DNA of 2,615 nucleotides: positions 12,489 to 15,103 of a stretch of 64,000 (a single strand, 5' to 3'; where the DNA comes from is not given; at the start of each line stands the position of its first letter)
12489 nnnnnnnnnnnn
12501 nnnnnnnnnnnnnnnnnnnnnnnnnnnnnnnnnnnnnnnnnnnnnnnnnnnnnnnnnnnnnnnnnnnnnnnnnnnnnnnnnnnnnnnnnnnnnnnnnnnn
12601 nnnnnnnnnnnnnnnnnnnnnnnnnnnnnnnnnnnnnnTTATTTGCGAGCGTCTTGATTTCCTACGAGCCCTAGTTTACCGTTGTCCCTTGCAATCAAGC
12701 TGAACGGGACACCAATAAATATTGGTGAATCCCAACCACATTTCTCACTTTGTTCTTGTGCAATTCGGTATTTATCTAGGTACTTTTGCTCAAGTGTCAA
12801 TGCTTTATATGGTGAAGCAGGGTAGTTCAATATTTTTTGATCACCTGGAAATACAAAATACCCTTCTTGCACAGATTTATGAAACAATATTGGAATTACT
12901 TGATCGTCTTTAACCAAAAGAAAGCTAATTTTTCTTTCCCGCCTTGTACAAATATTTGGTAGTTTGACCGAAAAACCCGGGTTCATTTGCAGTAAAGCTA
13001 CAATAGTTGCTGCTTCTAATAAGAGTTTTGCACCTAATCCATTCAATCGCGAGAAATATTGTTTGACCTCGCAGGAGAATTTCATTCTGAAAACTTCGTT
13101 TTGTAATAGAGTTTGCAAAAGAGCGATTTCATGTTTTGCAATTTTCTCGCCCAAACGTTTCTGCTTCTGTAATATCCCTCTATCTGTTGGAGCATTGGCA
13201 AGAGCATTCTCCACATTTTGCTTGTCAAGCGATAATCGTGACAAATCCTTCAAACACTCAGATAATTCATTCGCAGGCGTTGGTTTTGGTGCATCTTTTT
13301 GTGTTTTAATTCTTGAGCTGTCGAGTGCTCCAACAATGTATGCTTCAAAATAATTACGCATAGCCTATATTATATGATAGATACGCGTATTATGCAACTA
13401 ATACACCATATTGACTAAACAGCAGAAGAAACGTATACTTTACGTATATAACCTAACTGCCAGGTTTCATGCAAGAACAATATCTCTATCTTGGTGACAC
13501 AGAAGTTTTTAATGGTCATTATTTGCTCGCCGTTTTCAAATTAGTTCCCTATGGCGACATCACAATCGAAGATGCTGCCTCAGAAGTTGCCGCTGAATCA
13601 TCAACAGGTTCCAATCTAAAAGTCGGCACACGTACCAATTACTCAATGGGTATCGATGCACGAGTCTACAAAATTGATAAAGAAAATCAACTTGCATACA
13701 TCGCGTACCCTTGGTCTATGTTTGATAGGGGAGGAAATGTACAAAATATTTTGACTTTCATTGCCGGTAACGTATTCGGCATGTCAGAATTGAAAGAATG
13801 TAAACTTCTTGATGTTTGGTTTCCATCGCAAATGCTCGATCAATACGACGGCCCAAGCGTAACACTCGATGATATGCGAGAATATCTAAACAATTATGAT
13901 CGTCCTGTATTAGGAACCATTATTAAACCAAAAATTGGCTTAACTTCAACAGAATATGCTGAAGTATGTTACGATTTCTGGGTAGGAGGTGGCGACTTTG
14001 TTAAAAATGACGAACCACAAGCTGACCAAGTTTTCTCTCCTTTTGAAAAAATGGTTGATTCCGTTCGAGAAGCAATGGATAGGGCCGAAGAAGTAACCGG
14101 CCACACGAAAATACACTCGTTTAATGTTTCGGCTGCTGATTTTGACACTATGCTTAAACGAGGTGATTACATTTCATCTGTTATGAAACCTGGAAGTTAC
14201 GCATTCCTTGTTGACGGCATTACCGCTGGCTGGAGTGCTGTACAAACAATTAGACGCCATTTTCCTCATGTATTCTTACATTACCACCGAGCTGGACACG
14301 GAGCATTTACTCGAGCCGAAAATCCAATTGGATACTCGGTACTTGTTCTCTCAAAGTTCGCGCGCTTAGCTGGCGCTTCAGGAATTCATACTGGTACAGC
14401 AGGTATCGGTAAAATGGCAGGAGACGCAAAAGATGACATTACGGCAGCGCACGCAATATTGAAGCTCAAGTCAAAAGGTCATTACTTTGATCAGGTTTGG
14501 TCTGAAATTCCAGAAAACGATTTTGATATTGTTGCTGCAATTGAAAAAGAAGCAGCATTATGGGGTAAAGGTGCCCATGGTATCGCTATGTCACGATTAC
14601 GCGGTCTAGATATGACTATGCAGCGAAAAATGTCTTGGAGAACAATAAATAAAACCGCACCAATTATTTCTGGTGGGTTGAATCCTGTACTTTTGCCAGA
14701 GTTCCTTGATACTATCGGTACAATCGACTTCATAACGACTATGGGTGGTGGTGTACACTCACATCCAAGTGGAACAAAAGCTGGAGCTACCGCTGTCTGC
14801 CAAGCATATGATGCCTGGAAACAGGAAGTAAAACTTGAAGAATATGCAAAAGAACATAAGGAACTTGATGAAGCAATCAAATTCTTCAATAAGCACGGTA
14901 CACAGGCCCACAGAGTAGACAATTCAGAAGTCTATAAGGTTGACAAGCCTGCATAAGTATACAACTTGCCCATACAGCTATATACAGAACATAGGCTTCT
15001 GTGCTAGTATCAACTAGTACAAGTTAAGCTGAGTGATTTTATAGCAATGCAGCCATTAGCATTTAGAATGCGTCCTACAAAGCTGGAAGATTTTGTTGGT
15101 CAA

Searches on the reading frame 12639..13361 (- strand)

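Call 11: search_protein_families(library=pfam, proteins=[window:12639-13361:-], max_evalue=10)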
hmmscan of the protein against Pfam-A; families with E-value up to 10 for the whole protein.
window:12639-13361:- (240 aa): 1 family
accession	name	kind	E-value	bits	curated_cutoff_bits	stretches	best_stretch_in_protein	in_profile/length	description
PF10123.14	Mu-like_Pro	-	0.19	11.7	25.2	1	12-89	208-283/330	Mu-like prophage I protein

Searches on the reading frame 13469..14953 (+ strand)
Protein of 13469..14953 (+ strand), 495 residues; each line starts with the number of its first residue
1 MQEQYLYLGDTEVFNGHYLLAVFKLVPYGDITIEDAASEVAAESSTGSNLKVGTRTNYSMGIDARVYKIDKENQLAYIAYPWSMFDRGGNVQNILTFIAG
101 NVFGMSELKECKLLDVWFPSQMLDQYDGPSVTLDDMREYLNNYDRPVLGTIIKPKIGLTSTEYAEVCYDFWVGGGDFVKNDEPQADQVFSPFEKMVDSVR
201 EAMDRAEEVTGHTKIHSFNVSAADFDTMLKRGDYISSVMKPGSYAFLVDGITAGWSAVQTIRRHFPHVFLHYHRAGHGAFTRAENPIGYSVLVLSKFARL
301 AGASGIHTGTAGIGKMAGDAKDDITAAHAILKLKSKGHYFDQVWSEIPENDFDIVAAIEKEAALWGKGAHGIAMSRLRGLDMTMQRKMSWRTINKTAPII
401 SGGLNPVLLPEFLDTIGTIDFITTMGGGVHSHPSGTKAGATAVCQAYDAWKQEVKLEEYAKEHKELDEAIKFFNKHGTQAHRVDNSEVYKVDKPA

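Call 76: find_related_loci(query=window:13469-14953:+, collection=metagenome_contigs, flank=9000)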
Query window:13469-14953:+ (495 aa) in metagenome_contigs; peptide patterns used: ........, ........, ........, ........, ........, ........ (x = any residue, [..] = any of these).
381 stretches matched a pattern; 302 encode a relative of the query (tblastn E <= 1e-3); the best 80 are kept; 80 distinct loci.
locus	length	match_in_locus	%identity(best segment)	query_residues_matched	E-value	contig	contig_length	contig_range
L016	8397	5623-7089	84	1-489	0e+0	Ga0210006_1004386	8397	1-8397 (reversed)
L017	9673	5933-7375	65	1-482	0e+0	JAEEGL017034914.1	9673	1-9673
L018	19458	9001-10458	67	1-488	0e+0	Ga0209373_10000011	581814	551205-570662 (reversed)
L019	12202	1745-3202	66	1-482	0e+0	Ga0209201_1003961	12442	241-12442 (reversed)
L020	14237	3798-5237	66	1-482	0e+0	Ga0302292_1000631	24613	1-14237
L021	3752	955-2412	66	1-482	0e+0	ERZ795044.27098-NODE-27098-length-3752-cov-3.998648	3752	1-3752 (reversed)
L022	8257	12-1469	66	1-482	0e+0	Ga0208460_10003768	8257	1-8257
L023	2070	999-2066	85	1-356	0e+0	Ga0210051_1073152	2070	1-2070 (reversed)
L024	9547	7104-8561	65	1-482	0e+0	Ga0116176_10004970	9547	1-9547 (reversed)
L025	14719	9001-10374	63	1-475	0e+0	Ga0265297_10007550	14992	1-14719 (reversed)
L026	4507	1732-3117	63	1-479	0e+0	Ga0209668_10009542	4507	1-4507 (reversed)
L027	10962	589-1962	63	1-475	0e+0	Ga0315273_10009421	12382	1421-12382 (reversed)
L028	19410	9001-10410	61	2-487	0e+0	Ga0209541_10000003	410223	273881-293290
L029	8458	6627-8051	61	2-489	0e+0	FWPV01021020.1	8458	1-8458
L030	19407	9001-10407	60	2-486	0e+0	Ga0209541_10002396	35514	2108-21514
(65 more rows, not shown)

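Call 80: search_protein_families(library=pfam, proteins=[window:13469-14953:+], max_evalue=0.00001)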
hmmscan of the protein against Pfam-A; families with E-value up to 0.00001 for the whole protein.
window:13469-14953:+ (495 aa): 2 families
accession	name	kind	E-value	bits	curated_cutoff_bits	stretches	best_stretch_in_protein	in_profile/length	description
PF00016.26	RuBisCO_large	-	1.9e-97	326.6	30.1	2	134-348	3-220/299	Ribulose bisphosphate carboxylase large chain, catalytic domain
PF02788.21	RuBisCO_large_N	-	3.3e-27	95.5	20.7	1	17-122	12-120/120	Ribulose bisphosphate carboxylase large chain, N-terminal domain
